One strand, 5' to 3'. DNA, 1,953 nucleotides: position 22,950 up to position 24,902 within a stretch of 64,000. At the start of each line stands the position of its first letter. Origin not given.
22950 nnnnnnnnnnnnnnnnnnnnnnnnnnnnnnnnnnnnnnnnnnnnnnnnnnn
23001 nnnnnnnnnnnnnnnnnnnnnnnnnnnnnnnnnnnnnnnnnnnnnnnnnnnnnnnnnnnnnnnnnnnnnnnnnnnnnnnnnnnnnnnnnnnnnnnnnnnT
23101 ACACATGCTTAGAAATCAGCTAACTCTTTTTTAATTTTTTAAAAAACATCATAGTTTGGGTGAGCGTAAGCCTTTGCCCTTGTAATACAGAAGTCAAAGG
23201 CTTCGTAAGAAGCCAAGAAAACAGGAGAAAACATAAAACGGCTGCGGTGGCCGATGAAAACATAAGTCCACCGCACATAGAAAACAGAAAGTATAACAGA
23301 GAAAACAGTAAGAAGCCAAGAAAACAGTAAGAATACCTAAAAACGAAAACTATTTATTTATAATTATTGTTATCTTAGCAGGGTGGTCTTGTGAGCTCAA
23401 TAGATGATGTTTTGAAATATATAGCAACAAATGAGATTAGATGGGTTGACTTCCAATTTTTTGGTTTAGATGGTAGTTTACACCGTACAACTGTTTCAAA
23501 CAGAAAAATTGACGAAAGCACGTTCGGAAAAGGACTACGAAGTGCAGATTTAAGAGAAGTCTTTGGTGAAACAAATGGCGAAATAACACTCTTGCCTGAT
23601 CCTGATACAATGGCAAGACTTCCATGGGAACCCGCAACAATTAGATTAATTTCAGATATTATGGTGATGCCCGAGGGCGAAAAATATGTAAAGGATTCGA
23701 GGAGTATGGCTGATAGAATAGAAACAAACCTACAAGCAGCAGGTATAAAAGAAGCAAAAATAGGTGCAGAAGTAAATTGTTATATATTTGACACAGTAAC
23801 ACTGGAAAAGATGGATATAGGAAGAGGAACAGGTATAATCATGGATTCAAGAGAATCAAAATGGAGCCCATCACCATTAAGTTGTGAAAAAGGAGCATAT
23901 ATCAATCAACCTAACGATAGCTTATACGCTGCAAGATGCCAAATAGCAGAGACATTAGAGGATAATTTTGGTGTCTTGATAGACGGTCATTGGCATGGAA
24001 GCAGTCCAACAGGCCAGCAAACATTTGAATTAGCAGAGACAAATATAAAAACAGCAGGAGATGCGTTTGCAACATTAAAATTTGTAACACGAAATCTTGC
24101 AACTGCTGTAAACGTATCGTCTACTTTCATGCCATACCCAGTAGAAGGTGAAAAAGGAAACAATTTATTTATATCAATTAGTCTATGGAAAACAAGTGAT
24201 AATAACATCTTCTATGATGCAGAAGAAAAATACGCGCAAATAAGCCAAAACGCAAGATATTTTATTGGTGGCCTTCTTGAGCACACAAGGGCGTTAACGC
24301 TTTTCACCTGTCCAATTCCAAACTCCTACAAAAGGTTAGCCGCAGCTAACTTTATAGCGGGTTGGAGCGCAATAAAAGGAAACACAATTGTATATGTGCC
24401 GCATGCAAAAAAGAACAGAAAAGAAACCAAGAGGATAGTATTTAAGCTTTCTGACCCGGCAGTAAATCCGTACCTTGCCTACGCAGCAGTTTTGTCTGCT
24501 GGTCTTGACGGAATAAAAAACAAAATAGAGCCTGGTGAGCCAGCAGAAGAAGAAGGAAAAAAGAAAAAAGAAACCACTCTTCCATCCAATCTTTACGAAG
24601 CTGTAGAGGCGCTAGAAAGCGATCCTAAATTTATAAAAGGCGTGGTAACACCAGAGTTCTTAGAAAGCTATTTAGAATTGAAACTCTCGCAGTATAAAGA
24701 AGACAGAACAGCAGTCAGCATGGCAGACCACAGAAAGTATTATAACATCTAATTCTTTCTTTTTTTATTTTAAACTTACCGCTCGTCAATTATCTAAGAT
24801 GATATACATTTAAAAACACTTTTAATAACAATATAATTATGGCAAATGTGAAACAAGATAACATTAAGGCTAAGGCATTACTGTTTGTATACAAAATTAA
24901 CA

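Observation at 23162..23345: Conserved GC-stemmed 184-nt noncoding element recurring 21 kb away (candidate structured ncRNA)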

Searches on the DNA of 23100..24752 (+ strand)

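Call 19: search_rna_families(source=window, start=23100, end=23420, threshold=evalue, max_evalue=10, show_alignments=2)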
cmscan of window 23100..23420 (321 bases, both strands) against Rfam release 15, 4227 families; matches with E-value up to 10: 2.
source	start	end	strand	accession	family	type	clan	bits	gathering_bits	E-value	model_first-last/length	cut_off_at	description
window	23121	23159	-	RF02584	KRAS_3UTR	Cis-reg;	-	25.2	49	0.69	1-49/49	no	KRAS 3' UTR cis-regulatory element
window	23316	23390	+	RF01419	IsrR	Gene; antisense;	-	10.2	52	8.6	112-187/187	no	Antisense RNA which regulates isiA expression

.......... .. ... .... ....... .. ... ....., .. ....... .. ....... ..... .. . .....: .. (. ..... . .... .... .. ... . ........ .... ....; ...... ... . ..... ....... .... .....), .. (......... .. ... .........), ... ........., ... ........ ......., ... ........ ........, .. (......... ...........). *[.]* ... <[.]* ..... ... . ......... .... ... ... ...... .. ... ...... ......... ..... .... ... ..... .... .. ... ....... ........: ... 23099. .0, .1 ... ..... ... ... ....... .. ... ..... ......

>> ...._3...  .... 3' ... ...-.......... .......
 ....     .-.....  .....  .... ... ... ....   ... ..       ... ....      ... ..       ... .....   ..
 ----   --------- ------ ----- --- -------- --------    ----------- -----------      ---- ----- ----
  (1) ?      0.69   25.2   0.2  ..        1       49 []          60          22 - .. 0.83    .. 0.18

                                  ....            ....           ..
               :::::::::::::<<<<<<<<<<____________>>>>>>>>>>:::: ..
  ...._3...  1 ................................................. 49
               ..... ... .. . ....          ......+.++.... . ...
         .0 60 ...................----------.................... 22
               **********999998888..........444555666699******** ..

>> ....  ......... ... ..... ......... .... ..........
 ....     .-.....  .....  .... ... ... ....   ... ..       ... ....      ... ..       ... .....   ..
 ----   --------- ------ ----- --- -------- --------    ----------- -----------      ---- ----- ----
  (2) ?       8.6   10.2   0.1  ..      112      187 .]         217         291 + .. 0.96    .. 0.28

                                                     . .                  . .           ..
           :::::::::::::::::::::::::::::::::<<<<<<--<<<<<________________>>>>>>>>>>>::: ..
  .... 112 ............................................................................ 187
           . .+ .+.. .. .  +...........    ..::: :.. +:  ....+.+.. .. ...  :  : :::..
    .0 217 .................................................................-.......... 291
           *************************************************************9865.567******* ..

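Call 20: search_rna_families(source=L001, start=9560, end=10030, threshold=evalue, max_evalue=10, show_alignments=2)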
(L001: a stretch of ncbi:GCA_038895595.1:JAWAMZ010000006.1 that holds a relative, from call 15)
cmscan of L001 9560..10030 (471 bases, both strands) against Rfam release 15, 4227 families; matches with E-value up to 10: 2.
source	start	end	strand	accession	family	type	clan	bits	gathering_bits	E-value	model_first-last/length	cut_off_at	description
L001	9582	9620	-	RF02584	KRAS_3UTR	Cis-reg;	-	22.2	49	3.8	1-49/49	no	KRAS 3' UTR cis-regulatory element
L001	9877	9901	-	RF01339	CRISPR-DR27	Gene; CRISPR;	-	18.6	35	2.8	1-25/25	no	CRISPR RNA direct repeat element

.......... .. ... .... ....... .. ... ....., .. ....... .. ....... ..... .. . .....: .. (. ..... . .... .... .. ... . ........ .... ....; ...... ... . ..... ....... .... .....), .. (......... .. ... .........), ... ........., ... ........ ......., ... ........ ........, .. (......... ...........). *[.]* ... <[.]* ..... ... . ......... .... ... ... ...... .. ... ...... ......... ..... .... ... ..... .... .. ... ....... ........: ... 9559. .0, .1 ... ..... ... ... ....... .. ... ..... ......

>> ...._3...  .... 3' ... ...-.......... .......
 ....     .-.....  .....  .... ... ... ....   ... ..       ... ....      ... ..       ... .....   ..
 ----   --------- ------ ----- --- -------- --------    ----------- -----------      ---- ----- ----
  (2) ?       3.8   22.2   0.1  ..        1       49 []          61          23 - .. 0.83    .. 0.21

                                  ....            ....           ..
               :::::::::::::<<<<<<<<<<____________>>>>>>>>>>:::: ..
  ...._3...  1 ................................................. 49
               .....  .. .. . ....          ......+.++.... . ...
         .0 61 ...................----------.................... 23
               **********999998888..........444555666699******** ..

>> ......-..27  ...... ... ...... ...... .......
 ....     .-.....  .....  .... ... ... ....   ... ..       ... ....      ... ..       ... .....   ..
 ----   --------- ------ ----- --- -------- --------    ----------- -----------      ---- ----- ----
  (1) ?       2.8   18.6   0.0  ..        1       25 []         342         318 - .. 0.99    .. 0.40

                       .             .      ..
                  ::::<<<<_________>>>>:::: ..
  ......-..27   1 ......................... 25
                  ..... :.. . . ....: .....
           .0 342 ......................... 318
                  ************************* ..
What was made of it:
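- On Any Rfam 15 RNA family: Copy 1 and the expanded L001 array in E-value mode gave only chance-level hits, E >= 0.69 (calls 19, 20).
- There is a weak CRISPR-DR27 match at E = 2.8 (call 20).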

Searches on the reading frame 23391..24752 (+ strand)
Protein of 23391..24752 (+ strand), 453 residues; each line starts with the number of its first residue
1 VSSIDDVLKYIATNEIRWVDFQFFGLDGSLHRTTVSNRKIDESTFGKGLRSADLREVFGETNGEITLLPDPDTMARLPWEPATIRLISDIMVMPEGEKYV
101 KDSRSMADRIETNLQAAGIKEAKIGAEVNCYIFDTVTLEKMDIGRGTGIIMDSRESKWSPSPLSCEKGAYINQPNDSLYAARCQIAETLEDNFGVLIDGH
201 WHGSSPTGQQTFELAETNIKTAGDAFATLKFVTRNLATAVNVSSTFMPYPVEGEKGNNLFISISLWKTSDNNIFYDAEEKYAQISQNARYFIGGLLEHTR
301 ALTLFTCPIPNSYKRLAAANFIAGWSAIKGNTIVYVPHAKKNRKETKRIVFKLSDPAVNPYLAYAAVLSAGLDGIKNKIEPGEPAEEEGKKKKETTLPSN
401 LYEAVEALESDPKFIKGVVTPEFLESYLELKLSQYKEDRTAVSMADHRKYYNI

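Call 15: find_encoding_contigs(protein=window:23391-24752:+, flank=10000, max_places=10)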
Protein window:23391-24752:+ (453 aa): 11 contigs read that carry it; 10 places shown.
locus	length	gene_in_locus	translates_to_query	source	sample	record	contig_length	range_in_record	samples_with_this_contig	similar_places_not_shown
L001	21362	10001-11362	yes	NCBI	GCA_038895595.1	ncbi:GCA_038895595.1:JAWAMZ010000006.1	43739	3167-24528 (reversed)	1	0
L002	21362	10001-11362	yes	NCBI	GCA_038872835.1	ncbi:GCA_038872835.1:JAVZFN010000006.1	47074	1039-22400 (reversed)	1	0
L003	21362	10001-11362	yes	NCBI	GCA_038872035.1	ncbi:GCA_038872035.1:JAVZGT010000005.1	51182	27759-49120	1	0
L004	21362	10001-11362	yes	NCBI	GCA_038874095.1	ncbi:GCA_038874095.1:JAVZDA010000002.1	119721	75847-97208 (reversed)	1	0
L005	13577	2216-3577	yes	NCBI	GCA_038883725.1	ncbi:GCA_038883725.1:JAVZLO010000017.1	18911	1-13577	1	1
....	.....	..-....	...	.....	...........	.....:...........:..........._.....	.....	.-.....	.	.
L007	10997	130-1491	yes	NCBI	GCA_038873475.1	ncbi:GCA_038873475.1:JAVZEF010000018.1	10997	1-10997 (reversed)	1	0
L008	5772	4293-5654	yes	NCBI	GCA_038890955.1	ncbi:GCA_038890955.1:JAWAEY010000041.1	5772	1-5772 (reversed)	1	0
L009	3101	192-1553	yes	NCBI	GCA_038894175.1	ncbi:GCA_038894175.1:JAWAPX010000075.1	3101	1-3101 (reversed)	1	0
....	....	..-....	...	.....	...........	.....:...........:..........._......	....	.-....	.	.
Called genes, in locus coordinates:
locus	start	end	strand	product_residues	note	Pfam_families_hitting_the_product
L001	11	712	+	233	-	-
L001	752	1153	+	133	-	-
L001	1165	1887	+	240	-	-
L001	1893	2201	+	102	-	-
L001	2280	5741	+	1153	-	-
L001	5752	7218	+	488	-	-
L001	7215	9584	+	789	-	-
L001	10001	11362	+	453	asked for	PF03951:Gln-synt_N (weak), PF00120:Gln-synt_C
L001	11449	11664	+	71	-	-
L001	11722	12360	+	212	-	PF00227:Proteasome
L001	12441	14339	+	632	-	PF17214:KH_TffA, PF00753:Lactamase_B, PF16661:Lactamase_B_6, PF23023:Anti-Pycsar_Apyc1, PF12706:Lactamase_B_2 (weak), PF10996:Beta-Casp, PF07521:RMMBL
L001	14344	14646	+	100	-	PF22665:WHD_DUF6293 (weak)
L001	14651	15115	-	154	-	-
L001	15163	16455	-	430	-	-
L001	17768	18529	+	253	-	PF01884:PcrB, PF00478:IMPDH (faint), PF00977:His_biosynth (faint), PF01180:DHO_dh (weak)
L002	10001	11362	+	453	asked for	PF03951:Gln-synt_N (weak), PF00120:Gln-synt_C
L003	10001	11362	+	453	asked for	PF03951:Gln-synt_N (weak), PF00120:Gln-synt_C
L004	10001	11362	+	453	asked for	PF03951:Gln-synt_N (weak), PF00120:Gln-synt_C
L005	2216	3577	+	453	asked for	PF03951:Gln-synt_N (weak), PF00120:Gln-synt_C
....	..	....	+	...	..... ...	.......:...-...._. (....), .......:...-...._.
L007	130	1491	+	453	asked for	PF03951:Gln-synt_N (weak), PF00120:Gln-synt_C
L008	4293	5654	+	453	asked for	PF03951:Gln-synt_N (weak), PF00120:Gln-synt_C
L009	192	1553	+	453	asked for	PF03951:Gln-synt_N (weak), PF00120:Gln-synt_C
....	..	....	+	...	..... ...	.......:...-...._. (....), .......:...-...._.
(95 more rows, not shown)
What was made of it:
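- Closest known: Archaeal U-tract / aCPSF1. Same: An aCPSF1 gene is present in the window (call 15).
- An aCPSF1 orthologue is encoded at window 25831-27729 (call 15).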

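Call 42: find_homologous_proteins(query=window:23391-24752:+, max_evalue=1e-100)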
Query window:23391-24752:+ (453 aa): 194 proteins with E <= 1e-100 among 8000 candidates; the best 120 are listed.
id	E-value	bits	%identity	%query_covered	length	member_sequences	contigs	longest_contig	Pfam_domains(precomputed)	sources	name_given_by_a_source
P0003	0.0e+0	1025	100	100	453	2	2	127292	PF03951.25,PF00120.30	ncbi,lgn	ncbi:MAG: glutamine synthetase family protein [Candidatus Bilamarchaeaceae archaeon]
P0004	7.6e-252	854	78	100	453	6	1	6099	PF03951.25,PF00120.30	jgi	jgi:glutamine synthetase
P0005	8.2e-252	854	79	100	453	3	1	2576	PF03951.25,PF00120.30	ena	-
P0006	3.3e-250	848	79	100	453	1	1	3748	PF03951.25,PF00120.30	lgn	-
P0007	4.6e-249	844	79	100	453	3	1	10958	PF03951.25,PF00120.30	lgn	-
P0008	3.6e-234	795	74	100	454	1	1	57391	PF03951.25,PF00120.30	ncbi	ncbi:MAG: glutamine synthetase family protein [Candidatus Micrarchaeota archaeon]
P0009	5.1e-232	788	73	100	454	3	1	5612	PF03951.25,PF00120.30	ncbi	ncbi:MAG: glutamine synthetase family protein [Candidatus Bilamarchaeaceae archaeon]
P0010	2.1e-230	783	73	100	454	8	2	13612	PF03951.25,PF00120.30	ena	-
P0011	3.0e-230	783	73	100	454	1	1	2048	PF03951.25,PF00120.30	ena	-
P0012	1.1e-206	705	67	100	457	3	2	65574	PF03951.25,PF00120.30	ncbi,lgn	-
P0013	8.0e-205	699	66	100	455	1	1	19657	PF03951.25,PF00120.30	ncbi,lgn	-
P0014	6.0e-204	696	66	100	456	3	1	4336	PF03951.25,PF00120.30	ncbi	-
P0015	1.4e-203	695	66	100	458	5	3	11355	PF03951.25,PF00120.30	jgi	-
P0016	3.3e-201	687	65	100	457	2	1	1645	PF03951.25,PF00120.30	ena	-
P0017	6.6e-201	686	66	100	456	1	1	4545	PF03951.25,PF00120.30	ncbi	-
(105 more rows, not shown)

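Call 43: find_encoding_contigs(protein=P0007, flank=10000, max_places=4)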
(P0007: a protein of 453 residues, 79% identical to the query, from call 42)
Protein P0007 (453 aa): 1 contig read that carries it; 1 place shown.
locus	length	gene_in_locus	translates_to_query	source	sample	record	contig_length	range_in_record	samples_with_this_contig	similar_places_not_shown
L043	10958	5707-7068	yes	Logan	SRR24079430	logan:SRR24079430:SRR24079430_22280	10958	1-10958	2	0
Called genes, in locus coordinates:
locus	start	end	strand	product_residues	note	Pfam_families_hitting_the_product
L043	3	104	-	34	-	?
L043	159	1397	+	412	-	PF13393:tRNA-synt_His, PF00587:tRNA-synt_2b (weak), PF03129:HGTP_anticodon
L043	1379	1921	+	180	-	-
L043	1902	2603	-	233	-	PF06745:ATPase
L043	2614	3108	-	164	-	PF27325:MJ0538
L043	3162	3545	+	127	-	-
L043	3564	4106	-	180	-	PF01997:Translin (weak)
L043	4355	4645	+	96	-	-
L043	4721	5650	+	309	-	PF02729:OTCace_N, PF00185:OTCace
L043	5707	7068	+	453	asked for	PF03951:Gln-synt_N (weak), PF00120:Gln-synt_C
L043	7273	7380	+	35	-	-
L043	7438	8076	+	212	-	PF00227:Proteasome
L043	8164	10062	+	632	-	PF17214:KH_TffA, PF00753:Lactamase_B, PF16661:Lactamase_B_6, PF23023:Anti-Pycsar_Apyc1, PF12706:Lactamase_B_2 (weak), PF10996:Beta-Casp, PF07521:RMMBL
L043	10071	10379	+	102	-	-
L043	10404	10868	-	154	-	-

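Call 44: find_encoding_contigs(protein=P0008, flank=10000, max_places=4)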
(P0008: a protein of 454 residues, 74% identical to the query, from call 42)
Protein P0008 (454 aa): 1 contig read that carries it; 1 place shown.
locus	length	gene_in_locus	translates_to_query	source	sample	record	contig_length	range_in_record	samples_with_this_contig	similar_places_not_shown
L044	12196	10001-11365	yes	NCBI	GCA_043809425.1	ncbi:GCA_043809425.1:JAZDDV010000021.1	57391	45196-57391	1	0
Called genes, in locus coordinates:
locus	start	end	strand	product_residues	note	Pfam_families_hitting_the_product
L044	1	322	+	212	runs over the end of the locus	PF01634:HisG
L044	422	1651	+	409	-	PF13393:tRNA-synt_His, PF00587:tRNA-synt_2b (weak), PF03129:HGTP_anticodon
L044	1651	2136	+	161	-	-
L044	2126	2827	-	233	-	PF06745:ATPase, PF13481:AAA_25 (weak)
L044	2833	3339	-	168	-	PF27325:MJ0538 (weak)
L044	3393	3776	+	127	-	-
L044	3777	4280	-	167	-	PF00300:His_Phos_1 (faint)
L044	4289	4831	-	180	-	PF01997:Translin (weak)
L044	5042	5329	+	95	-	-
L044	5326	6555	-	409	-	-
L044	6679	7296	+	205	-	-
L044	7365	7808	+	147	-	-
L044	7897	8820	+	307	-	PF02729:OTCace_N, PF00185:OTCace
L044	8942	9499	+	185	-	PF01909:NTP_transf_2, PF18765:Polbeta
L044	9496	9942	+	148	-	PF05168:HEPN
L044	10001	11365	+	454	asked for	PF03951:Gln-synt_N, PF00120:Gln-synt_C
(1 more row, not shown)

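Call 45: find_encoding_contigs(protein=P0004, flank=10000, max_places=4)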
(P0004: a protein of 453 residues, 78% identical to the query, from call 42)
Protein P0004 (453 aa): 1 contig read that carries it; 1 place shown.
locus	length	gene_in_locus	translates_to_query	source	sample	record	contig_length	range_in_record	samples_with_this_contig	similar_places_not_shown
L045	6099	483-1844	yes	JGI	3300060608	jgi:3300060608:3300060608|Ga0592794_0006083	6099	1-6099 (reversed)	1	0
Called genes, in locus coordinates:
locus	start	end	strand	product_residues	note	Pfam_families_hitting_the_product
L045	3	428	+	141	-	?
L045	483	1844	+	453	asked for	PF03951:Gln-synt_N (weak), PF00120:Gln-synt_C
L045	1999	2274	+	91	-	-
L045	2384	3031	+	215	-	PF00227:Proteasome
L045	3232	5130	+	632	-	PF17214:KH_TffA, PF00753:Lactamase_B, PF16661:Lactamase_B_6, PF23023:Anti-Pycsar_Apyc1, PF12706:Lactamase_B_2 (weak), PF10996:Beta-Casp, PF07521:RMMBL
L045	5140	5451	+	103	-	PF22665:WHD_DUF6293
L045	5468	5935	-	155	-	-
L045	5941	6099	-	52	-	?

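Call 83: find_encoding_contigs(protein=P0012, flank=10000, max_places=2)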
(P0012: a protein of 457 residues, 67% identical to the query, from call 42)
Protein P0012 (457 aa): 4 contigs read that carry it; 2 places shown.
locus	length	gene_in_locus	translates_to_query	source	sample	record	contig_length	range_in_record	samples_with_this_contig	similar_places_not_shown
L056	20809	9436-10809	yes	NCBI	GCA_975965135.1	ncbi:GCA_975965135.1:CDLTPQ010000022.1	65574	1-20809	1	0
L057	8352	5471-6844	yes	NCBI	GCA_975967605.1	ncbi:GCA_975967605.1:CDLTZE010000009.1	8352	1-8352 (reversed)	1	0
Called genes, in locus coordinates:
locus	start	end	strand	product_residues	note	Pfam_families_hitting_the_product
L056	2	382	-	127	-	?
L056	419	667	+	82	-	-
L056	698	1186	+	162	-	-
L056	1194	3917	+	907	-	PF01411:tRNA-synt_2c, PF07973:tRNA_SAD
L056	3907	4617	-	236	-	PF06560:GPI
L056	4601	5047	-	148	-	-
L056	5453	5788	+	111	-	-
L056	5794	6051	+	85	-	-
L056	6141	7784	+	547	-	PF00118:Cpn60_TCP1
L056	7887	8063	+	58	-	-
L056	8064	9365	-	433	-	PF02878:PGM_PMM_I, PF02879:PGM_PMM_II, PF02880:PGM_PMM_III, PF00408:PGM_PMM_IV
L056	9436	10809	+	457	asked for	PF03951:Gln-synt_N, PF00120:Gln-synt_C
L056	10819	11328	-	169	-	-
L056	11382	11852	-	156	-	PF00156:Pribosyltran, PF14681:UPRTase (weak)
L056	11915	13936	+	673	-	PF01751:Toprim, PF01131:Topoisom_bac, PF01396:Zn_ribbon_Top1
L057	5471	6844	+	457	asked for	PF03951:Gln-synt_N, PF00120:Gln-synt_C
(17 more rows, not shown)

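Call 84: find_encoding_contigs(protein=P0010, flank=10000, max_places=2)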
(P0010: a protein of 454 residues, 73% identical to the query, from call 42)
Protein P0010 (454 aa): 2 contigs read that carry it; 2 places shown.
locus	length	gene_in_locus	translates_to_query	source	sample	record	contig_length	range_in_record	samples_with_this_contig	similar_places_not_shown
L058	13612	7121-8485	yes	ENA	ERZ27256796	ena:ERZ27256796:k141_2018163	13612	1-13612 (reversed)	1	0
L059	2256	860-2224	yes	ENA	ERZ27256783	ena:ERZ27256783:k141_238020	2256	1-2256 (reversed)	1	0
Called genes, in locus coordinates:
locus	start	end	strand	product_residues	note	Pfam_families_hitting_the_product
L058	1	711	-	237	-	?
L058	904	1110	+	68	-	PF02697:VAPB_antitox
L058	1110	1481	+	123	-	-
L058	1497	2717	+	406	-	PF13393:tRNA-synt_His, PF00587:tRNA-synt_2b (weak), PF03129:HGTP_anticodon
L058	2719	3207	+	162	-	-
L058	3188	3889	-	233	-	PF06745:ATPase, PF13481:AAA_25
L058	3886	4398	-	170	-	PF27325:MJ0538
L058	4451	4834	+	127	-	-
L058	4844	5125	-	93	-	PF00708:Acylphosphatase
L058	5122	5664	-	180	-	PF01997:Translin, PF10938:YfdX (weak)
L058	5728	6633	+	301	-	PF02729:OTCace_N, PF00185:OTCace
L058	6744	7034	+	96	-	-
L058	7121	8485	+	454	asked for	PF03951:Gln-synt_N, PF00120:Gln-synt_C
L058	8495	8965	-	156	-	PF00156:Pribosyltran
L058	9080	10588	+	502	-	PF00481:PP2C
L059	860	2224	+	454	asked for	PF03951:Gln-synt_N, PF00120:Gln-synt_C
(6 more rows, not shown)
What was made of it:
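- Relatives have OTCase directly followed by GS (calls 43, 44, 84).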
